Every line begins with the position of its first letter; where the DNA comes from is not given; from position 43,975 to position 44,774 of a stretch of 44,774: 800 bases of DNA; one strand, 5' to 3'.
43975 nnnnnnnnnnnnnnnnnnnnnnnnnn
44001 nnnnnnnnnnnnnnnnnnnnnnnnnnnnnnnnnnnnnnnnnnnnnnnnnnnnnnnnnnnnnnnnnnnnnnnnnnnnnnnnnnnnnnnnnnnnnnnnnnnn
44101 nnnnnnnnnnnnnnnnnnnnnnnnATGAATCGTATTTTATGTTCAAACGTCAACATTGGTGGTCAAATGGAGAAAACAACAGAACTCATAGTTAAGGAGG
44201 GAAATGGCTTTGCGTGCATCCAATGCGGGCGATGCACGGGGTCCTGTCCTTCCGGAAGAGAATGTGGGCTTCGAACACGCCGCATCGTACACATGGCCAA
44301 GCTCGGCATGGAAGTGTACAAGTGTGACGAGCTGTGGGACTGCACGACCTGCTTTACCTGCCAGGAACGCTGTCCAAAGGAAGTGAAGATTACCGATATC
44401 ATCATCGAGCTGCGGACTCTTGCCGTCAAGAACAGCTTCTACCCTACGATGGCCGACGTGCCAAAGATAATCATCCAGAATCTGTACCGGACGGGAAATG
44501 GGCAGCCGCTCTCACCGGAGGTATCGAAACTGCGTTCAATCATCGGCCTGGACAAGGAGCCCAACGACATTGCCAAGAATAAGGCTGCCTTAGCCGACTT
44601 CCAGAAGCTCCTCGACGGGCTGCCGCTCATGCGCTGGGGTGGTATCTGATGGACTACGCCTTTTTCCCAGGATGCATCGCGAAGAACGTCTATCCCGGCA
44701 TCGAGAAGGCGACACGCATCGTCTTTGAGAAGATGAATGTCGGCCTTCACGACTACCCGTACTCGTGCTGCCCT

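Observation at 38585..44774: Unusual redox gene cluster combining a GlcD-like oxidase, HdrD-like protein, ferredoxin, degenerate AOR-N protein, GATase1-like protein and HdrC2B2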

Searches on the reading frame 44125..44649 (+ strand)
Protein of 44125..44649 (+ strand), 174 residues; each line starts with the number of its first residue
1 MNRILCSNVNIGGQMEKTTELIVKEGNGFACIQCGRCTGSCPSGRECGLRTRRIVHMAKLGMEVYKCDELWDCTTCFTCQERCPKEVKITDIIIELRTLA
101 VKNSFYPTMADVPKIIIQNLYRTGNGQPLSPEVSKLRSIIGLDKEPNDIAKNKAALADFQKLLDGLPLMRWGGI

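Call 3: search_protein_families(library=pfam, proteins=[window:44125-44649:+], max_evalue=0.01)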
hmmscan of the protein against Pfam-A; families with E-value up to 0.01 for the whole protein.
window:44125-44649:+ (174 aa): 8 families
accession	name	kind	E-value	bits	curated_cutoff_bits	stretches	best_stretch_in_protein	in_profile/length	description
PF13183.11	Fer4_8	-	2e-08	35.1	27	1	30-87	4-68/68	4Fe-4S dicluster domain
PF13187.11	Fer4_9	-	1.7e-07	31.6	27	2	30-86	1-50/52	4Fe-4S dicluster domain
PF13237.11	Fer4_10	-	1.1e-06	28.9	25.5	1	29-84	7-53/53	4Fe-4S dicluster domain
PF13534.11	Fer4_17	-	3.1e-06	28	22.2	1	30-87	1-60/61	4Fe-4S dicluster domain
PF12838.12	Fer4_7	-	8.2e-05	23.4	27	1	31-86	2-51/52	4Fe-4S dicluster domain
PF12798.12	Fer4_3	-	0.00075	20.6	27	0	31-44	1-14/15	4Fe-4S binding domain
PF12797.12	Fer4_2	-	0.0045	17.3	24.5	0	30-43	9-22/22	4Fe-4S binding domain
PF14697.11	Fer4_21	-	0.0087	16.6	35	0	30-85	7-53/59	4Fe-4S dicluster domain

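Call 4: search_protein_families(library=ncbifam, proteins=[window:44125-44649:+], max_evalue=0.01)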
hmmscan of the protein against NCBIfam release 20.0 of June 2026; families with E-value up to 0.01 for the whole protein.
window:44125-44649:+ (174 aa): 21 families
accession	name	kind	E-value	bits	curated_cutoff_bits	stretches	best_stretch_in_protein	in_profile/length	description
TIGR03290.1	CoB_CoM_SS_C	equivalog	4.3e-40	137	160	1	30-165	3-137/144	CoB--CoM heterodisulfide reductase subunit C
NF041779.1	hetero_SS_HdrC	equivalog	1.3e-14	54.1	350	1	31-105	33-108/198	ferredoxin:CoB-CoM heterodisulfide reductase subunit HdrC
NF041890.1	hdrC_Methbact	equivalog_domain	3.7e-12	46.2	270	1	25-103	25-104/192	ferredoxin:CoB-CoM heterodisulfide reductase subunit HdrC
NF038018.1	qmoC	equivalog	2.2e-08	34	300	1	30-109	19-100/360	quinone-interacting membrane-bound oxidoreductase complex subunit QmoC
TIGR00314.1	cdhA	equivalog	1.5e-07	29.7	781.3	1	29-109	399-475/784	CO dehydrogenase/acetyl-CoA synthase complex subunit alpha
NF004616.0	PRK05950.1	subfamily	2.2e-07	30.3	228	1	66-103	199-236/238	succinate dehydrogenase iron-sulfur subunit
NF042952.1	MFR_FeS_SdhB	equivalog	4e-06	26.1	600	1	68-105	199-236/320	8-methylmenaquinol:fumarate reductase iron-sulfur subunit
TIGR00384.1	dhsB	subfamily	9.7e-06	25.2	88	1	66-96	191-221/222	succinate dehydrogenase and fumarate reductase iron-sulfur protein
NF004898.0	PRK06259.1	equivalog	1.1e-05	24.3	385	1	31-105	136-221/488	fumarate reductase (CoM/CoB) subunit TfrB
TIGR00273.1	TIGR00273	equivalog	1.7e-05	23.9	444.8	1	29-107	293-379/432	LutB/LldF family L-lactate oxidation iron-sulfur protein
NF008369.0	PRK11168.1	equivalog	3.4e-05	22.9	278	1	31-109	13-92/401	anaerobic glycerol-3-phosphate dehydrogenase subunit C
TIGR01945.1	rnfC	subfamily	4.6e-05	22.1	245.95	1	24-92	358-423/435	RnfABCDGE type electron transport complex subunit C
TIGR03379.1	glycerol3P_GlpC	equivalog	0.00019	20.3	279.9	1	30-119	6-98/397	anaerobic glycerol-3-phosphate dehydrogenase subunit GlpC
NF041837.1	rnfC_Methano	equivalog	0.00022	20.2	650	1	25-93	354-419/438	Rnf electron transport complex subunit RnfC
NF009226.0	PRK12576.1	equivalog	0.00054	19.4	344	1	63-99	201-236/317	succinate dehydrogenase/fumarate reductase iron-sulfur subunit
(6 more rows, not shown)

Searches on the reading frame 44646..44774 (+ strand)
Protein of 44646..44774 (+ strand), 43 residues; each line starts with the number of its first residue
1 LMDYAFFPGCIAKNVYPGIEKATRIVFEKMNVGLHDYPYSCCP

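Call 3: search_protein_families(library=pfam, proteins=[window:44646-44774:+], max_evalue=0.01)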
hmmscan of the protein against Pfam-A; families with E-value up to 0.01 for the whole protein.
window:44646-44774:+ (43 aa): 1 family
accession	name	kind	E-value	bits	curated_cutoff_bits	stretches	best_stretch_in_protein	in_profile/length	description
PF02754.22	CCG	-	5.3e-06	26.9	20.6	1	4-43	1-42/85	Cysteine-rich domain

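Call 4: search_protein_families(library=ncbifam, proteins=[window:44646-44774:+], max_evalue=0.01)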
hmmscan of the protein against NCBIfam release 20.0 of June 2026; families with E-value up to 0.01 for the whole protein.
window:44646-44774:+ (43 aa): 2 families
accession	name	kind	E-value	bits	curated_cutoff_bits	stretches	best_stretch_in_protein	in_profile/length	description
TIGR03288.1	CoB_CoM_SS_B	equivalog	1.1e-11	44.5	345.15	1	4-43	2-42/290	CoB--CoM heterodisulfide reductase subunit B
NF041780.1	hetero_SS_HdrB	equivalog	2.1e-05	24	450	1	6-42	8-45/304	ferredoxin:CoB-CoM heterodisulfide reductase subunit HdrB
